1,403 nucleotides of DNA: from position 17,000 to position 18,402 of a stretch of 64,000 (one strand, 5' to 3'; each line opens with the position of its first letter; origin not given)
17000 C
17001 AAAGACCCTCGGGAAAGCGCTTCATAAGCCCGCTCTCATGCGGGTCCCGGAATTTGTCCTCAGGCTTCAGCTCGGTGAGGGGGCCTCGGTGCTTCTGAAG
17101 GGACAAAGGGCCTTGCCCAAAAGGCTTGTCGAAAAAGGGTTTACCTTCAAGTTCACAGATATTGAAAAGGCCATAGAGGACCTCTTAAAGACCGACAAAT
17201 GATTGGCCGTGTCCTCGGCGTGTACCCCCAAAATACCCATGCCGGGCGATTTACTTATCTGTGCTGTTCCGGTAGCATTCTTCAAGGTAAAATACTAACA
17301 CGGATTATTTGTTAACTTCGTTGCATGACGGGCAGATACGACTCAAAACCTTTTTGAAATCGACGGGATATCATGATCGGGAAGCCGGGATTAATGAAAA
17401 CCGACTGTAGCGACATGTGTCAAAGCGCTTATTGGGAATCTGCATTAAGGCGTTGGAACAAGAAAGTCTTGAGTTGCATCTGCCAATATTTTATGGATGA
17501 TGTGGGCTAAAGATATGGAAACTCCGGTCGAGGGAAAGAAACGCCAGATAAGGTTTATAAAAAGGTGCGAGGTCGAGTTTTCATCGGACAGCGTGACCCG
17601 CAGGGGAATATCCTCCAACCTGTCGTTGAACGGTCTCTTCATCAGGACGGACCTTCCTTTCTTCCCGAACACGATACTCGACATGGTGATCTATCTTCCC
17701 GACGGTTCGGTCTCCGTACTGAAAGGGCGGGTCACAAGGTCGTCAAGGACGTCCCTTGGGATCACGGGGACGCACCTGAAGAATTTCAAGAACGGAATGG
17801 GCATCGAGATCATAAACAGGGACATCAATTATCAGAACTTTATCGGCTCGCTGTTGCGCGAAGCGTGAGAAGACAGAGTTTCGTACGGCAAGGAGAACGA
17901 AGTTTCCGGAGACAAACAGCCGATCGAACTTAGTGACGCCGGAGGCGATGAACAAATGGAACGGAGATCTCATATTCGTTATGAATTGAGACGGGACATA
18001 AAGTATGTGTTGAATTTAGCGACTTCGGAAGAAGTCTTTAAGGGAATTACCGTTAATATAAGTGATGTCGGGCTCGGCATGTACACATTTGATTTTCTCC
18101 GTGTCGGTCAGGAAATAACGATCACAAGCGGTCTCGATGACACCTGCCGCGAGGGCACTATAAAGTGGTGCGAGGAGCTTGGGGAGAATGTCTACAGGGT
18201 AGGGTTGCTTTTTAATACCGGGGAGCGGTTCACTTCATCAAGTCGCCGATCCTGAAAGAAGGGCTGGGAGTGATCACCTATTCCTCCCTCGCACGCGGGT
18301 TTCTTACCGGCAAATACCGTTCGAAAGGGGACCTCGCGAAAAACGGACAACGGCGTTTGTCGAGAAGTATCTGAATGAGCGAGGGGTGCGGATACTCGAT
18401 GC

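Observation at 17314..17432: About 120-nt non-coding element duplicated upstream of two distant PilZ genes, conserved far better than the genes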

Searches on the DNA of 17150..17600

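Call 5: search_rna_families(source=window, start=17150, end=17600, threshold=evalue, max_evalue=10, show_alignments=3)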
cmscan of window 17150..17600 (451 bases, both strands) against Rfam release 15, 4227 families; matches with E-value up to 10: 1.
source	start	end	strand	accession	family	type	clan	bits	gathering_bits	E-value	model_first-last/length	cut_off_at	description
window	17369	17433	+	RF01120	sR33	Gene; snRNA; snoRNA; CD-box;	-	16.2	37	0.64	1-55/55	no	Small nucleolar RNA sR33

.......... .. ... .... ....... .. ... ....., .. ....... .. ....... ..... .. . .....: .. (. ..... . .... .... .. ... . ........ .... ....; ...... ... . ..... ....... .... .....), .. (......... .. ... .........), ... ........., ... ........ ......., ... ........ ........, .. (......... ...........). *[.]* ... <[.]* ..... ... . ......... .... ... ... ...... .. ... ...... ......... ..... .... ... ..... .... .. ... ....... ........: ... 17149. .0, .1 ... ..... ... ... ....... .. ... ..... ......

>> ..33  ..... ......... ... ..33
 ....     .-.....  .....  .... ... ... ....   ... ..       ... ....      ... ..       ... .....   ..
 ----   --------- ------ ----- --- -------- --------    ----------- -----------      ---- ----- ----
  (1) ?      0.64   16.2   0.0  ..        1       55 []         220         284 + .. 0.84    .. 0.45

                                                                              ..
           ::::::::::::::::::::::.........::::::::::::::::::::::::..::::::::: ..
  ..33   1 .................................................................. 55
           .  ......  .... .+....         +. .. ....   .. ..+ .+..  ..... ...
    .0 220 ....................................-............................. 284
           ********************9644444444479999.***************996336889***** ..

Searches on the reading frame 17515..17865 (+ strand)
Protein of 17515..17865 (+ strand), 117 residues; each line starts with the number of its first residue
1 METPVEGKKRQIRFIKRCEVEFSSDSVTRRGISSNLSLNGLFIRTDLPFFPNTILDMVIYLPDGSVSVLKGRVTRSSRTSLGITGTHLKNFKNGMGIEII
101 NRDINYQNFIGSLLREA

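Call 16: find_homologous_proteins(query=window:17515-17865:+)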
Query window:17515-17865:+ (117 aa): 85 proteins with E <= 0.001 among 90 candidates.
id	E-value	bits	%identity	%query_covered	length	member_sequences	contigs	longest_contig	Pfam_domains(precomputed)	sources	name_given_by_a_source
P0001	1.4e-69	249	100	100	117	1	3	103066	PF07238.20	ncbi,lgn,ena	-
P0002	1.9e-60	219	87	100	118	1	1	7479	PF07238.20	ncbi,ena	-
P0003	6.6e-33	131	63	91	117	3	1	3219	PF07238.20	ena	-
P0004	4.7e-32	128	59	93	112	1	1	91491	PF07238.20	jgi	jgi:hypothetical protein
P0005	1.2e-31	127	60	94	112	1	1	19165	PF07238.20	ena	-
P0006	6.3e-31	124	56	93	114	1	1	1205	PF07238.20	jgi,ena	-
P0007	1.9e-30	123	58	86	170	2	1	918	PF07238.20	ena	-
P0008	2.8e-30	122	60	83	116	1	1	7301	PF07238.20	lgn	-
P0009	3.7e-30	122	56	91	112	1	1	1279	PF07238.20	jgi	jgi:hypothetical protein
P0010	4.0e-30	122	56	91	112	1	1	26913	PF07238.20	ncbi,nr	ncbi:MAG: PilZ domain-containing protein [Nitrospirae bacterium]|nr:PilZ domain-containing protein [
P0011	6.6e-30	121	56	94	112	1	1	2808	PF07238.20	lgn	-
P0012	7.1e-30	121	59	92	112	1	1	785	PF07238.20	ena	-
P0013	2.2e-28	116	54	84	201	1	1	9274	PF07238.20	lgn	-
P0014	3.7e-28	115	55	91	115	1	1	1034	PF07238.20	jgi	jgi:hypothetical protein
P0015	7.4e-26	108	53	93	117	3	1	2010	PF07238.20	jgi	jgi:hypothetical protein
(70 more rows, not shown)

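Call 17: find_encoding_contigs(protein=P0001, flank=3000, max_places=4)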
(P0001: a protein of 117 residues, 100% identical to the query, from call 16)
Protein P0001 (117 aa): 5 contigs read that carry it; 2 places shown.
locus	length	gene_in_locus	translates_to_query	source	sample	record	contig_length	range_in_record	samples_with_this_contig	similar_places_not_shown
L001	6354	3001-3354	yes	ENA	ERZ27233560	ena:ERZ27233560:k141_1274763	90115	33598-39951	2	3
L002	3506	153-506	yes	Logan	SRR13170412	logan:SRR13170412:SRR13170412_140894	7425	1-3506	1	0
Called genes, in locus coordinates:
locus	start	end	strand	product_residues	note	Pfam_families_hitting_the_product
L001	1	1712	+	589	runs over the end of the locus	PF00664:ABC_membrane, PF00005:ABC_tran, PF02463:SMC_N (faint)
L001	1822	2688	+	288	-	PF01370:Epimerase, PF04321:RmlD_sub_bind, PF07993:NAD_binding_4 (faint), PF08338:DUF1731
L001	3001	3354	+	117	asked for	PF07238:PilZ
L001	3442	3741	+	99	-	PF07238:PilZ (weak)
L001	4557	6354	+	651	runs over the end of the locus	PF13620:CarboxypepD_reg, PF14522:Cytochrome_C7 (faint), PF14537:Cytochrom_c3_2 (faint)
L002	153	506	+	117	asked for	PF07238:PilZ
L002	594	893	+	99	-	PF07238:PilZ (weak)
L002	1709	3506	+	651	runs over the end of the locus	PF13620:CarboxypepD_reg, PF14522:Cytochrome_C7 (faint), PF14537:Cytochrom_c3_2 (faint)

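Call 18: find_encoding_contigs(protein=P0002, flank=3000, max_places=4)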
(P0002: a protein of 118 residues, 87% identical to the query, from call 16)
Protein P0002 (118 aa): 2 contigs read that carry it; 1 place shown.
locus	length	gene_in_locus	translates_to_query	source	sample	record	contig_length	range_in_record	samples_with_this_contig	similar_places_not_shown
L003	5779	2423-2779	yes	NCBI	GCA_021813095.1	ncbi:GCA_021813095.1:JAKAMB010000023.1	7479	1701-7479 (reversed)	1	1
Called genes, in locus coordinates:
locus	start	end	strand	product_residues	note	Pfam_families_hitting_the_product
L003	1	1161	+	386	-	?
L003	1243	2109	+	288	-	PF01370:Epimerase, PF04321:RmlD_sub_bind, PF16363:GDP_Man_Dehyd (faint), PF07993:NAD_binding_4 (weak), PF08338:DUF1731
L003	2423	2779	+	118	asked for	PF07238:PilZ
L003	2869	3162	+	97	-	-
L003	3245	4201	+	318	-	PF00248:Aldo_ket_red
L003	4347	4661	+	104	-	-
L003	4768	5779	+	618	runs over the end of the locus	PF13620:CarboxypepD_reg, PF14522:Cytochrome_C7 (faint), PF14537:Cytochrom_c3_2 (faint)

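Call 20: find_encoding_contigs(protein=P0004, flank=3000, max_places=3)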
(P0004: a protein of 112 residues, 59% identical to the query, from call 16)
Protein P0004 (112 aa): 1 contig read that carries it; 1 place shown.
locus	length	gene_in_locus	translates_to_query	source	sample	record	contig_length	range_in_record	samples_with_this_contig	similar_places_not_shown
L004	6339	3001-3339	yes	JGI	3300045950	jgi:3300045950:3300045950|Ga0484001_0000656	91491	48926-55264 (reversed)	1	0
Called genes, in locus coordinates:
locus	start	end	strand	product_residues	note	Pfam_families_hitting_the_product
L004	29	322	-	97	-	PF02201:SWIB, PF26291:SWIB_eIF2D (faint)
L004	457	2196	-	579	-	PF14716:HHH_8, PF00633:HHH (faint), PF14520:HHH_5, PF14791:DNA_pol_B_thumb, PF02811:PHP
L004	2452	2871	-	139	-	PF00076:RRM_1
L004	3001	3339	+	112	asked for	PF07238:PilZ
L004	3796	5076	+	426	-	PF08668:HDOD (faint), PF01966:HD, PF13487:HD_5, PF01966:HD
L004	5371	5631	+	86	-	PF04221:RelB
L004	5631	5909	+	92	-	PF15738:YafQ_toxin, PF05016:ParE_toxin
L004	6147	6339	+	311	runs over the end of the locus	PF13379:NMT1_2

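Call 21: find_encoding_contigs(protein=P0005, flank=3000, max_places=3)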
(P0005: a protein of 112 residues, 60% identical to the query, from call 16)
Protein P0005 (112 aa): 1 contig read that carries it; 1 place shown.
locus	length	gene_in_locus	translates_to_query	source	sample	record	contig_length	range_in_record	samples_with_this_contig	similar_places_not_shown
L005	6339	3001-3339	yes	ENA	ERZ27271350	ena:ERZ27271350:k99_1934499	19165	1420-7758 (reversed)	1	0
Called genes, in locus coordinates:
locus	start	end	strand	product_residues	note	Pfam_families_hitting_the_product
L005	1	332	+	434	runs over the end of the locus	PF00202:Aminotran_3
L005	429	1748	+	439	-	-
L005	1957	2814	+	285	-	PF02679:ComA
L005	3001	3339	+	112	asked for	PF07238:PilZ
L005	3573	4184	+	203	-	-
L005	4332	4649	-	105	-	-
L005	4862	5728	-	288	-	PF00753:Lactamase_B, PF19583:ODP (faint)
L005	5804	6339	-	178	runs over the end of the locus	-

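Call 22: find_encoding_contigs(protein=P0010, flank=3000, max_places=3)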
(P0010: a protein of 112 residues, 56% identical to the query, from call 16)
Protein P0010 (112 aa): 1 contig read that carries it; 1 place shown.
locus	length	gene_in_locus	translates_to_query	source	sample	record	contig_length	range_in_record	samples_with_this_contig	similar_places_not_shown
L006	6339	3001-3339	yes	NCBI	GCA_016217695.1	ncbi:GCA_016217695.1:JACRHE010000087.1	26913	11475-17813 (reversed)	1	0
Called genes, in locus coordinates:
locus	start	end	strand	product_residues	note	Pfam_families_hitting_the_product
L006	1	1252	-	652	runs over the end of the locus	PF03190:Thioredox_DsbH, PF13899:Thioredoxin_7, PF13098:Thioredoxin_2 (faint), PF03663:Glyco_hydro_76 (faint), PF06662:C5-epim_C (faint)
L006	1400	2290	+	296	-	PF07992:Pyr_redox_2, PF13450:NAD_binding_8 (weak), PF13738:Pyr_redox_3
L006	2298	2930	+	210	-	PF00730:HhH-GPD, PF00633:HHH (weak)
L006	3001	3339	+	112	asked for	PF07238:PilZ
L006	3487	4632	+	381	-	PF00990:GGDEF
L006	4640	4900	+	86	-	-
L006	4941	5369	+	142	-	-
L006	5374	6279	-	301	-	PF02881:SRP54_N, PF13604:AAA_30 (weak), PF00448:SRP54, PF13401:AAA_22 (weak)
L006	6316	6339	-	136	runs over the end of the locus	PF10080:FtrD-like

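Call 46: find_encoding_contigs(protein=P0003, flank=3000, max_places=3)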
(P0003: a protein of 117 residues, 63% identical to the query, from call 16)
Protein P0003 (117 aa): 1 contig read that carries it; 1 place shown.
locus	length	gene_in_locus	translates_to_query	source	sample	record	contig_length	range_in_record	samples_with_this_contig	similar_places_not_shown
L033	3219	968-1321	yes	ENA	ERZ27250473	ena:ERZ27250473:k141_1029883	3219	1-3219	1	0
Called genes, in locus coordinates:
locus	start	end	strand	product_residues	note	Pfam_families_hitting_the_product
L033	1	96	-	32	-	?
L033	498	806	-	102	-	-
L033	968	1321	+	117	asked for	PF07238:PilZ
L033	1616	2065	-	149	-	PF01741:MscL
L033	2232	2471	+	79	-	-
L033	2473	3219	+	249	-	?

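Call 58: list_cluster_members(proteins=[P0001, P0113, P0002])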
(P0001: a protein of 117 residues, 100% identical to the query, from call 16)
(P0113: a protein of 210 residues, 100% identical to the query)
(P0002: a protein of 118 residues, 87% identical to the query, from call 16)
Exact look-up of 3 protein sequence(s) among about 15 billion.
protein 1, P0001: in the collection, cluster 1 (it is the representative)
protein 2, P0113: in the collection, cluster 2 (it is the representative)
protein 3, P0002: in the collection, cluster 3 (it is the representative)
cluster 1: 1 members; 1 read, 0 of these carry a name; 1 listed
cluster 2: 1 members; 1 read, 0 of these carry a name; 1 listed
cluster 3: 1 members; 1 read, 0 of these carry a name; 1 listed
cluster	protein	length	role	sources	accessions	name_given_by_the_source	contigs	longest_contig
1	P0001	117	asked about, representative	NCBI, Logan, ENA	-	-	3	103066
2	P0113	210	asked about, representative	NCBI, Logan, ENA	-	-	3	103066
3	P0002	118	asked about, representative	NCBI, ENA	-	-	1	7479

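Call 77: search_protein_families(library=pfam, proteins=[window:17515-17865:+], max_evalue=0.01)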
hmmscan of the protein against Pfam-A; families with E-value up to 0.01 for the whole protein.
window:17515-17865:+ (117 aa): 1 family
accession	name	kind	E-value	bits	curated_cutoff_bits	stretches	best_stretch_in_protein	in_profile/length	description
PF07238.19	PilZ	-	1.6e-07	32.1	22.5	1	11-83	5-79/102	PilZ domain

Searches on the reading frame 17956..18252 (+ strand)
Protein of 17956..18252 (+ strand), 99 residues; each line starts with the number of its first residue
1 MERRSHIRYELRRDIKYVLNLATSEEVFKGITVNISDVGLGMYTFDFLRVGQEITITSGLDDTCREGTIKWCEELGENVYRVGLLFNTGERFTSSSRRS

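Call 77: search_protein_families(library=pfam, proteins=[window:17956-18252:+], max_evalue=0.01)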
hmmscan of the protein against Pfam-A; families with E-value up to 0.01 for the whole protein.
window:17956-18252:+ (99 aa): 1 family
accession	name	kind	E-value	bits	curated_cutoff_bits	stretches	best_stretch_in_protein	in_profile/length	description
PF07238.19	PilZ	-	1.5e-05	25.7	22.5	1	2-87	1-86/102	PilZ domain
